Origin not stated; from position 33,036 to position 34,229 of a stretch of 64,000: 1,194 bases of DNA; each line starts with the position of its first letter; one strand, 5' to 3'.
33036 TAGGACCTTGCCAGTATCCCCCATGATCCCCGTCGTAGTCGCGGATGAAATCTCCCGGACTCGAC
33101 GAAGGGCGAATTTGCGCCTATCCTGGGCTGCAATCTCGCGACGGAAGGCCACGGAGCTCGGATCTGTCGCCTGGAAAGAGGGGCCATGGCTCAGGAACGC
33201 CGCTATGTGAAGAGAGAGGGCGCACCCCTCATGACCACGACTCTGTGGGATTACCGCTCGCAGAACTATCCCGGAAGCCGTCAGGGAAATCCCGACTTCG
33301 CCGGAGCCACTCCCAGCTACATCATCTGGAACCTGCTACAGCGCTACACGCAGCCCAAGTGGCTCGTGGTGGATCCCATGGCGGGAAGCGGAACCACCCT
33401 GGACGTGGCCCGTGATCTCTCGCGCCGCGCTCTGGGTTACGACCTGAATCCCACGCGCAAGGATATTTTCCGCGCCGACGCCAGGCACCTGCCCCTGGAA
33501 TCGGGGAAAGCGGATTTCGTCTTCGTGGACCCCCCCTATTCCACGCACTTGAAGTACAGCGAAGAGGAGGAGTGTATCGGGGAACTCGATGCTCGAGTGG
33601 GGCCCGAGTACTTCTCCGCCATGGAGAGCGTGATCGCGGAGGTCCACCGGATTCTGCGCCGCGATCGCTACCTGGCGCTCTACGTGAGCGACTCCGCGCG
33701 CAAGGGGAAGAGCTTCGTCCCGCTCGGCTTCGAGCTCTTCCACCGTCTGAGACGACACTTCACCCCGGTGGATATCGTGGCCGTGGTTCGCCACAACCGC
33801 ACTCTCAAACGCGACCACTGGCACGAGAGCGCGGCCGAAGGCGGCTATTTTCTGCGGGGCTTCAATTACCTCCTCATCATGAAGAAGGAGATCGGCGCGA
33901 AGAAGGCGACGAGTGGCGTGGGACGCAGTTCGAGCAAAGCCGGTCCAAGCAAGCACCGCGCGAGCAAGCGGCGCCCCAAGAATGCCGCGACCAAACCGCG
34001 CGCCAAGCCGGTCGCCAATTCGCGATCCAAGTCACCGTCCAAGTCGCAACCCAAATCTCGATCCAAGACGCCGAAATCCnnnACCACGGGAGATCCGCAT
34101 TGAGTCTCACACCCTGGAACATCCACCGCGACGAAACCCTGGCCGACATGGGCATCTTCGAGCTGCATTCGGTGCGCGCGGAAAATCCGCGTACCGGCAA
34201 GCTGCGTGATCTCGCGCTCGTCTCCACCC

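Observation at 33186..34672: Orphan DPPY-motif methyltransferase with a histone-H1-like basic tail, followed immediately by a Nudix hydrolase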

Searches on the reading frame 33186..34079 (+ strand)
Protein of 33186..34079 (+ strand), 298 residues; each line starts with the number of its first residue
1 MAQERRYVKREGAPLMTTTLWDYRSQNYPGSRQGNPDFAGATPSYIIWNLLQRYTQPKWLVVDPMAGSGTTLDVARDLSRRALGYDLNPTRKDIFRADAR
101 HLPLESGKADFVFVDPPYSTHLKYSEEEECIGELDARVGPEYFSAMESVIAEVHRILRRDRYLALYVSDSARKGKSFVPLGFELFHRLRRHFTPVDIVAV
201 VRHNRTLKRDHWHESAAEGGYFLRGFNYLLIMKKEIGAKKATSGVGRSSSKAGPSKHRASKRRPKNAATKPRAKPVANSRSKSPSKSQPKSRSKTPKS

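Call 5: search_protein_families(library=pfam, proteins=[window:33186-34079:+], max_evalue=1)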
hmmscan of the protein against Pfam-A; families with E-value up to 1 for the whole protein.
window:33186-34079:+ (298 aa): 4 families
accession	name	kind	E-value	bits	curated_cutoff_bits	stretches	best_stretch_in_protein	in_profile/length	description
PF01555.25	N6_N4_Mtase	-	9.1e-19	68.7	26.7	2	11-95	134-219/221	DNA methylase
PF03602.21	Cons_hypoth95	-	0.0075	16.4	24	1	100-126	105-131/182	Conserved hypothetical protein 95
PF08241.18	Methyltransf_11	-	0.0077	17.3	21.2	1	74-114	13-66/95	Methyltransferase domain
PF01170.24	UPF0020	-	0.011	15.9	22.3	0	96-126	109-139/197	RMKL-like, methyltransferase domain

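Call 6: search_protein_families(library=ncbifam, proteins=[window:33186-34079:+], max_evalue=1)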
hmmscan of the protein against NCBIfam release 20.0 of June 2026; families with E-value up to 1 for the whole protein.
window:33186-34079:+ (298 aa): 6 families
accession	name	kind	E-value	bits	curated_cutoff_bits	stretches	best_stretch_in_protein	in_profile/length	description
NF008572.0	PRK11524.1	equivalog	2.2e-07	30.3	292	2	104-171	29-88/294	adenine-specific DNA-methyltransferase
NF050803.1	DnaMtaseCcrMCaul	equivalog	3.2e-06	26.3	830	1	40-90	188-238/350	adenine-specific DNA-methyltransferase CcrM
NF010253.0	PRK13699.1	subfamily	2.6e-05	24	244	1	6-87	115-193/226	DNA methyltransferase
NF045667.1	MTase_DVU1556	equivalog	0.00015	21.3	155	1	56-115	21-91/213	DVU_1556 family methyltransferase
TIGR01177.1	TIGR01177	hypoth_equivalog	0.092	12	316.55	1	94-127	234-267/330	TIGR01177 family methyltransferase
TIGR00095.1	TIGR00095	equivalog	0.11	12.2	117.5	1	99-123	115-139/194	16S rRNA (guanine(966)-N(2))-methyltransferase RsmD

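Call 7: search_solved_structures(query=window:33186-34079:+, max_evalue=1, show_alignments=3)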
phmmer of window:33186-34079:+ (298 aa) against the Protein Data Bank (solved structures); distinct sequences matched with E-value up to 1: 12.
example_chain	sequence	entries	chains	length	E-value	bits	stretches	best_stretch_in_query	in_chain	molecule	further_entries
2zie_A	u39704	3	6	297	2.9e-05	26.5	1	36-95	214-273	Putative modification methylase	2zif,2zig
8s9m_A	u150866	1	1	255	0.001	21.4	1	53-96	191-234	DNA cytosine-N4 methyltransferase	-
8s9n_A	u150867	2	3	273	0.0011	21.3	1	54-96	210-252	DNA cytosine-N4 methyltransferase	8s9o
8urk_A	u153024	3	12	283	0.003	19.9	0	41-90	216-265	Methyltransferase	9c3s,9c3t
1g60_A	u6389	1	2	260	0.0064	18.8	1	20-89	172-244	Adenine-specific Methyltransferase MboIIA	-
9c3u_A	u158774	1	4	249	0.0066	18.8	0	41-90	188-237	Methyltransferase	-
5hek_A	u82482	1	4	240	0.067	15.5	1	49-97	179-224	Adenine specific DNA methyltransferase (DpnA)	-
5hfj_A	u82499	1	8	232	0.071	15.4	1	49-96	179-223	Adenine specific DNA methyltransferase (DpnA)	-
6pbd_A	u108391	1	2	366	0.11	14.7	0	41-87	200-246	Modification methylase CcrMI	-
1eg2_A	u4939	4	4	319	0.53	12.5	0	32-98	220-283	MODIFICATION METHYLASE RSRI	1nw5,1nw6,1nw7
1nw8_A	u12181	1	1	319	0.62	12.3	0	32-98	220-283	MODIFICATION METHYLASE RSRI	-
3tma_A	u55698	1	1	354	0.76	12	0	94-123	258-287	methyltransferase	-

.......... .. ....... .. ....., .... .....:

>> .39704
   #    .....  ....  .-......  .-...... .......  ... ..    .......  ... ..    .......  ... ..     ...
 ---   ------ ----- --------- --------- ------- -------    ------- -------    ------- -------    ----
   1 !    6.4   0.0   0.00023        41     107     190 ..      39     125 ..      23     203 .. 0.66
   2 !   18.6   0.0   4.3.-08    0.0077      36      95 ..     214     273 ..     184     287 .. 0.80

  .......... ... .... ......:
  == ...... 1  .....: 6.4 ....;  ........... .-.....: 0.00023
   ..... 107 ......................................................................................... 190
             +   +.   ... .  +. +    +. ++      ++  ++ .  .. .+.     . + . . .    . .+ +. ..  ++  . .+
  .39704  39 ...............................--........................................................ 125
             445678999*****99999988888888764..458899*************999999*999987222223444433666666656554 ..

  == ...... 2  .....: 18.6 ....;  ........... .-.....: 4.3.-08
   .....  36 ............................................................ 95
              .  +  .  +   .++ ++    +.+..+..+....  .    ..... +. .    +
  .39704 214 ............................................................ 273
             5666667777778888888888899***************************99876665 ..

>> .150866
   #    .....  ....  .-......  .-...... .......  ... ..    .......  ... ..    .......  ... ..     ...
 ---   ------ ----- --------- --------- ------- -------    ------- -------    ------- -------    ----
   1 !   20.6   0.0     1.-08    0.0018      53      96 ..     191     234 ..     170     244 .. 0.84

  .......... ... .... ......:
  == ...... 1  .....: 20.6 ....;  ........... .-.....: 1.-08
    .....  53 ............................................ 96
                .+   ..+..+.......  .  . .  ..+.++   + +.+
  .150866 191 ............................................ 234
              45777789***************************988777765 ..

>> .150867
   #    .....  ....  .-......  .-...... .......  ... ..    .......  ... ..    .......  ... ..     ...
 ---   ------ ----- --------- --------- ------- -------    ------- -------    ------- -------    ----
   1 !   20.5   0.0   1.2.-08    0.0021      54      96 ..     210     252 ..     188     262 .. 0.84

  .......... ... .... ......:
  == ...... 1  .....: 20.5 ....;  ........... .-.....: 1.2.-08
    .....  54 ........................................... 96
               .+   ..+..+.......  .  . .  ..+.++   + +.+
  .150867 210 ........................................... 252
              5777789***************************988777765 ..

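Call 8: find_homologous_proteins(query=window:33186-34079:+)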
Query window:33186-34079:+ (298 aa): 4962 proteins with E <= 0.001 among 6168 candidates; the best 120 are listed.
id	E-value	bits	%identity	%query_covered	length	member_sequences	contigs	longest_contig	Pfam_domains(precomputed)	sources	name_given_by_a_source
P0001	2.4e-198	675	100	100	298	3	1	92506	PF01555.25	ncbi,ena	-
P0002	1.2e-157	541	84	94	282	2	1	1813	PF01555.25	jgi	jgi:SAM-dependent methyltransferase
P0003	3.2e-152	524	93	80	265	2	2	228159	PF01555.25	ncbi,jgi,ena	-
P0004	5.9e-129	447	81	80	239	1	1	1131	PF08241.19,PF01555.25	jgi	jgi:DNA modification methylase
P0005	4.3e-125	435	80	79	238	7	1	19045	PF01555.25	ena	-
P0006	5.2e-125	434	70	88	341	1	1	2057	PF01555.25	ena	-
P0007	3.6e-123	428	69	91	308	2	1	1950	PF01555.25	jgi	-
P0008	4.4e-123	428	78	80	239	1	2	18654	PF01555.25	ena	-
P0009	2.5e-122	426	64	99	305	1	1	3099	PF01555.25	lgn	-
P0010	1.9e-120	419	69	88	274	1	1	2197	PF01555.25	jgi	jgi:DNA modification methylase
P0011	1.4e-118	413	69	86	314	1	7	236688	PF01555.25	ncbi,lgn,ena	-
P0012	2.9e-118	412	61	100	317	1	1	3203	PF01555.25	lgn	-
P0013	5.7e-115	401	70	85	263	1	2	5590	PF01555.25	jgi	-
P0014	3.3e-114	399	61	99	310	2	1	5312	PF01555.25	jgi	jgi:SAM-dependent methyltransferase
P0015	4.9e-114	398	67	88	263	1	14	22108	PF01555.25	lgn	-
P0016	1.7e-113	397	62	99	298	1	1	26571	PF01555.25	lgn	-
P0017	1.6e-112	393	66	88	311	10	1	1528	PF01555.25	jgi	jgi:SAM-dependent methyltransferase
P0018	1.1e-111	391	62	98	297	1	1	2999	PF01555.25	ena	-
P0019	1.2e-111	390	68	86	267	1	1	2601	PF01555.25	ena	-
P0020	1.0e-110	387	61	98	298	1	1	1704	PF01555.25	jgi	jgi:SAM-dependent methyltransferase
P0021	1.1e-110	387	60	100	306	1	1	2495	PF01555.25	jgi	-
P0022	2.1e-110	386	63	93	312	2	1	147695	PF01555.25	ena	-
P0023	6.5e-110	385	63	91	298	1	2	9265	PF01555.25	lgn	-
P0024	9.4e-110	384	62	91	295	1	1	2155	PF01555.25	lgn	-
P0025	1.0e-109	384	63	99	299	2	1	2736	PF01555.25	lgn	-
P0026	1.1e-109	384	70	79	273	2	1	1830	PF01555.25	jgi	jgi:DNA modification methylase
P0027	2.3e-109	383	70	79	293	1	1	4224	PF01555.25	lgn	-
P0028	3.1e-109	383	71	79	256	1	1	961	PF01555.25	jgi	-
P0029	3.2e-109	383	71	79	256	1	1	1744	PF01555.25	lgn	-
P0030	8.9e-109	381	59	100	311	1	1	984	PF01555.25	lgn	-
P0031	1.9e-108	380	59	100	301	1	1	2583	PF01555.25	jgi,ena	-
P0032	2.4e-108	380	60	98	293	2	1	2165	PF01555.25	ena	-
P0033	2.7e-108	380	70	79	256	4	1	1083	PF01555.25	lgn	-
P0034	3.0e-108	379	70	79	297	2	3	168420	PF01555.25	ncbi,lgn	-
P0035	5.7e-107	375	68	79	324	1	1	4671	PF01555.25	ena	-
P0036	6.2e-107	375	64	84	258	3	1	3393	PF01555.25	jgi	jgi:adenine-specific DNA-methyltransferase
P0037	6.3e-107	375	60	97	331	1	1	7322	PF01555.25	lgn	-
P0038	2.2e-106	373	70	79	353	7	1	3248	PF07382.17,PF01555.25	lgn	-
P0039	3.8e-106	372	70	79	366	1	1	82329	PF01555.25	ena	-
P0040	5.1e-106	372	68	79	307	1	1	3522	PF01555.25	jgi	jgi:SAM-dependent methyltransferase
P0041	5.4e-106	372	69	79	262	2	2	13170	PF01555.25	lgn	-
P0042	5.8e-106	372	73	74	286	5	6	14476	PF01555.25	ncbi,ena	-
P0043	6.4e-106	372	64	84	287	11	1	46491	PF01555.25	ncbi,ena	-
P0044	6.7e-106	372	71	79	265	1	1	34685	PF01555.25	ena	-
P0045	9.9e-106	371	58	99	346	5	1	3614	PF01555.25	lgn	-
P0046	2.4e-105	370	69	80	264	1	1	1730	PF01555.25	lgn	-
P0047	3.0e-105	370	70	79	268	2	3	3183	PF01555.25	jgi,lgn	jgi:SAM-dependent methyltransferase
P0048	1.0e-104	368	56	98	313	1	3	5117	PF01555.25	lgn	-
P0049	3.3e-104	366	57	99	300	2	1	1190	PF01555.25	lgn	-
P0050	7.2e-104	365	61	94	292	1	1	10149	PF01555.25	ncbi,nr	ncbi:MAG: DNA methylase [bacterium]|nr:DNA methylase [bacterium]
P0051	1.0e-103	364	62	90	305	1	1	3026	PF01555.25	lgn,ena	-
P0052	2.6e-103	363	63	88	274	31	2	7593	PF01555.25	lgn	-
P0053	4.7e-103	362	66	81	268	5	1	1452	PF01555.25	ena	-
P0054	6.9e-103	362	62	93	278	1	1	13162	PF01555.25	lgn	-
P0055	8.4e-103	361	70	75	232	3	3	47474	PF01170.25,PF01555.25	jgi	jgi:DNA modification methylase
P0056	1.0e-102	361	67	81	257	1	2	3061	PF01555.25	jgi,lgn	jgi:DNA modification methylase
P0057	1.1e-102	361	65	84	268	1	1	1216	PF01555.25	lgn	-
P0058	1.3e-102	361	61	91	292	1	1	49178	PF01555.25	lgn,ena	-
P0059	1.4e-102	361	64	79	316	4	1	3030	PF01555.25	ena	-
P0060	5.4e-102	359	66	80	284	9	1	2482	PF01555.25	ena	-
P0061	5.9e-102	359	61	93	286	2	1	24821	PF01555.25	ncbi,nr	ncbi:MAG: DNA methylase [Candidatus Hydrogenedentes bacterium]|nr:DNA methylase [Candidatus Hydrogen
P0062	9.6e-102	358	72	74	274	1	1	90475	PF01555.25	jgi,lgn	jgi:DNA modification methylase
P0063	9.7e-102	358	70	74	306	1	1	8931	PF01555.25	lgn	-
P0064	9.8e-102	358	69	74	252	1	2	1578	PF01555.25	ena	-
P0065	1.0e-101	358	66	80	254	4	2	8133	PF01555.25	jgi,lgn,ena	jgi:DNA modification methylase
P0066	1.0e-101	358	72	73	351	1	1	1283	PF01555.25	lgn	-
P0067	2.1e-101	357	71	74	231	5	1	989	PF01555.25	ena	-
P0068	3.5e-101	356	72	73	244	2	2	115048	PF01555.25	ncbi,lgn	-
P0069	3.5e-101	356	62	91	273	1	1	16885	PF01170.25,PF01555.25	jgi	-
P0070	4.4e-101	356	70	74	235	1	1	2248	PF08241.19,PF01555.25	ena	-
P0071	7.2e-101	355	66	82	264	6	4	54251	PF01555.25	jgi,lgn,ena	jgi:DNA modification methylase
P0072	7.2e-101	355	65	85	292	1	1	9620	PF01555.25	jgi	-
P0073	9.4e-101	355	60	89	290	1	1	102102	PF01555.25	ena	-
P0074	9.5e-101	355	66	77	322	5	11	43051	PF01555.25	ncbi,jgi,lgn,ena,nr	ncbi:MAG TPA: DNA methyltransferase [Phycisphaerae bacterium]|nr:DNA methylase [Phycisphaerae bacter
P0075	1.1e-100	355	68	76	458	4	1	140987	PF01555.25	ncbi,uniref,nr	ncbi:DNA methylase [Desulfatibacillum alkenivorans DSM 16219]|uniref:DNA methylase n=2 Tax=Desulfati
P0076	1.3e-100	354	58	95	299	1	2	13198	PF01555.25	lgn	-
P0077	1.4e-100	354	63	88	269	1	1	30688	PF01555.25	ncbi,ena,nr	ncbi:MAG: DNA methylase [Anaerolineaceae bacterium]|nr:DNA methylase [Anaerolineaceae bacterium]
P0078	1.6e-100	354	56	99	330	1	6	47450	PF01555.25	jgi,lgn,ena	-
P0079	1.8e-100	354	70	76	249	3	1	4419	PF01555.25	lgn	-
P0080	1.8e-100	354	68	76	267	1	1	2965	PF01555.25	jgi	-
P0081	2.0e-100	354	71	74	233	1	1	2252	PF08241.19,PF01555.25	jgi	jgi:DNA modification methylase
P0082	2.2e-100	354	69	75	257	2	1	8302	PF01555.25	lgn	-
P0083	2.9e-100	353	70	75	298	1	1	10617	PF01555.25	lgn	-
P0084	3.0e-100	353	64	84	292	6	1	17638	PF01555.25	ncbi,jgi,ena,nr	ncbi:MAG TPA: DNA methyltransferase [Candidatus Sumerlaeota bacterium]|nr:DNA methyltransferase [Can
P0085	3.5e-100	353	65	81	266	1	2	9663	PF01170.25,PF01555.25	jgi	jgi:DNA modification methylase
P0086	4.4e-100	353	70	74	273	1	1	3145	PF01555.25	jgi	jgi:hypothetical protein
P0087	4.9e-100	352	70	74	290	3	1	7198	PF01555.25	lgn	-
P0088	5.0e-100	352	72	74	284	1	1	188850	PF01555.25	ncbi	-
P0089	5.1e-100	352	72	73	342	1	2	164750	PF01555.25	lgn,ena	-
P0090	5.9e-100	352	62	86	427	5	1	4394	PF01555.25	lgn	-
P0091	7.7e-100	352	63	84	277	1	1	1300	PF01555.25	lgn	-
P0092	1.1e-99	351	71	74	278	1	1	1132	PF01555.25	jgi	-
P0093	1.1e-99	351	70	74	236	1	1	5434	PF01555.25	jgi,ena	-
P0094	1.3e-99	351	69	74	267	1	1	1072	PF01555.25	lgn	-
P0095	1.5e-99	351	67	79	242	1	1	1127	PF08241.19,PF01555.25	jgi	jgi:SAM-dependent methyltransferase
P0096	1.7e-99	351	70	73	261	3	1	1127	PF01170.25,PF01555.25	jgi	jgi:SAM-dependent methyltransferase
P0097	1.9e-99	351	66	79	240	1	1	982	PF01555.25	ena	-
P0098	2.2e-99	350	63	87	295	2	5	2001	PF01555.25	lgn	-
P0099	2.3e-99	350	70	75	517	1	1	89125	PF01555.25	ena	-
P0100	2.4e-99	350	63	84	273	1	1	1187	PF01555.25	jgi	jgi:DNA modification methylase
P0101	2.7e-99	350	69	76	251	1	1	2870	PF01555.25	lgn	-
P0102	2.7e-99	350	61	93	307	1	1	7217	PF08241.19,PF01555.25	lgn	-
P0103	3.1e-99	350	65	80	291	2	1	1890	PF01555.25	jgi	jgi:DNA modification methylase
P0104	4.4e-99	349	68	74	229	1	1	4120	PF01555.25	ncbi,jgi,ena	jgi:DNA modification methylase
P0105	4.5e-99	349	70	74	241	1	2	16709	PF01555.25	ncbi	-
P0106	5.2e-99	349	70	74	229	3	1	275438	PF01170.25,PF01555.25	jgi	jgi:adenine-specific DNA-methyltransferase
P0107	7.9e-99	348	69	74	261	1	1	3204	PF01170.25,PF01555.25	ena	-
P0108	9.2e-99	348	69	75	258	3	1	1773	PF01555.25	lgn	-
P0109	9.9e-99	348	69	74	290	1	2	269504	PF01555.25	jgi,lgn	jgi:DNA modification methylase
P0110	1.0e-98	348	70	74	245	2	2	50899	PF01555.25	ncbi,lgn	-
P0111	1.1e-98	348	62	84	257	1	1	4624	PF01555.25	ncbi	-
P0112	1.1e-98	348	67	74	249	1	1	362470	PF01555.25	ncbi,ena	-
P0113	1.1e-98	348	69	74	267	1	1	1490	PF01555.25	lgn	-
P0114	1.1e-98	348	59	92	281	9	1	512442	PF01555.25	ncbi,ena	-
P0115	1.2e-98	348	61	89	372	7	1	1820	PF01555.25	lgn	-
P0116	1.2e-98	348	70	74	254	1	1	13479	PF01555.25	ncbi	-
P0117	1.6e-98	347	68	74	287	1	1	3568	PF01555.25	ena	-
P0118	1.6e-98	347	66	78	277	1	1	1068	PF01555.25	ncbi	-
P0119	1.9e-98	347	64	86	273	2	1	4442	PF01555.25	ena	-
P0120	2.2e-98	347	64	79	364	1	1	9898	PF01555.25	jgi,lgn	-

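Call 10: find_encoding_contigs(protein=P0001, flank=10000, max_places=3)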
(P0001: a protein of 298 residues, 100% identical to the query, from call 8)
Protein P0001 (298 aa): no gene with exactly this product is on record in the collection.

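Call 11: find_encoding_contigs(protein=P0003, flank=10000, max_places=3)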
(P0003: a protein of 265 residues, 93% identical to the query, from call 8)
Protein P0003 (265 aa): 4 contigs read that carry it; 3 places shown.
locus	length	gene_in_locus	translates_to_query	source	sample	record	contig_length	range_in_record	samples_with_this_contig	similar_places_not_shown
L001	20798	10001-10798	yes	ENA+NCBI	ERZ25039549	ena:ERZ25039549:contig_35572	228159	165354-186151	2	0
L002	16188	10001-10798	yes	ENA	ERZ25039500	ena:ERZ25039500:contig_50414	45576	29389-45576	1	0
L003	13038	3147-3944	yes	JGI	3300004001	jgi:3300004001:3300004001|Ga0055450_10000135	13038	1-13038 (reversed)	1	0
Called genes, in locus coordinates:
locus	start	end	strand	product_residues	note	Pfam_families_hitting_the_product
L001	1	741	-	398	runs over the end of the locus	PF00149:Metallophos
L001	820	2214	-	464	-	PF01235:Na_Ala_symp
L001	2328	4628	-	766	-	PF19313:DUF5916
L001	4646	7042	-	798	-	PF01663:Phosphodiest, PF12569:NatA_aux_su (weak), PF13432:TPR_16 (weak), PF14559:TPR_19, PF14559:TPR_19 (weak), PF13432:TPR_16 (weak), PF13424:TPR_12 (weak), PF14559:TPR_19, +20 more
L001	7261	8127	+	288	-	PF01636:APH, PF02958:EcKL (weak)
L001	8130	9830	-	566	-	PF01425:Amidase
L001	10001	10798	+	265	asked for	PF01555:N6_N4_Mtase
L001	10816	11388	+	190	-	PF00293:NUDIX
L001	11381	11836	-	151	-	-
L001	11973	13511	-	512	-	PF13229:Beta_helix (faint)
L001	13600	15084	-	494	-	PF00361:Proton_antipo_M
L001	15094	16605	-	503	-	PF00361:Proton_antipo_M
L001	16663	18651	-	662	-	PF00662:Proton_antipo_N, PF00361:Proton_antipo_M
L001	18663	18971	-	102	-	PF00420:Oxidored_q2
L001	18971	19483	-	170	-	PF00499:Oxidored_q3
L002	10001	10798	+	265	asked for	PF01555:N6_N4_Mtase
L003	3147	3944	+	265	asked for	PF01555:N6_N4_Mtase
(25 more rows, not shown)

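Call 12: find_encoding_contigs(protein=P0011, flank=6000, max_places=1)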
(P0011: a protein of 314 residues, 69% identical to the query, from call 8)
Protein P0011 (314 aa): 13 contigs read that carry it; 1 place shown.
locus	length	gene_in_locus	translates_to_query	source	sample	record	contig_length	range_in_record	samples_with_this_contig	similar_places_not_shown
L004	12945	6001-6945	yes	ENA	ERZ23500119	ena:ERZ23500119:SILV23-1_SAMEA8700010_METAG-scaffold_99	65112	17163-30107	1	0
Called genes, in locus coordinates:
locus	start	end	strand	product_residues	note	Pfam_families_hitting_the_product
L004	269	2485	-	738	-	PF19313:DUF5916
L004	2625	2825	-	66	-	PF00515:TPR_1 (faint), PF13414:TPR_11 (weak), PF13428:TPR_14 (faint), PF13432:TPR_16, PF14559:TPR_19, PF07719:TPR_2 (weak)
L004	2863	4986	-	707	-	-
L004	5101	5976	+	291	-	PF01636:APH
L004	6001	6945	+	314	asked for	PF01555:N6_N4_Mtase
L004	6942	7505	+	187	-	PF00293:NUDIX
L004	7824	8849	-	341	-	PF13609:Porin_4 (weak)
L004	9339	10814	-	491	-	PF00361:Proton_antipo_M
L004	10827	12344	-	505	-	PF00361:Proton_antipo_M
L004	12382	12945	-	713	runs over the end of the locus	PF00662:Proton_antipo_N, PF00361:Proton_antipo_M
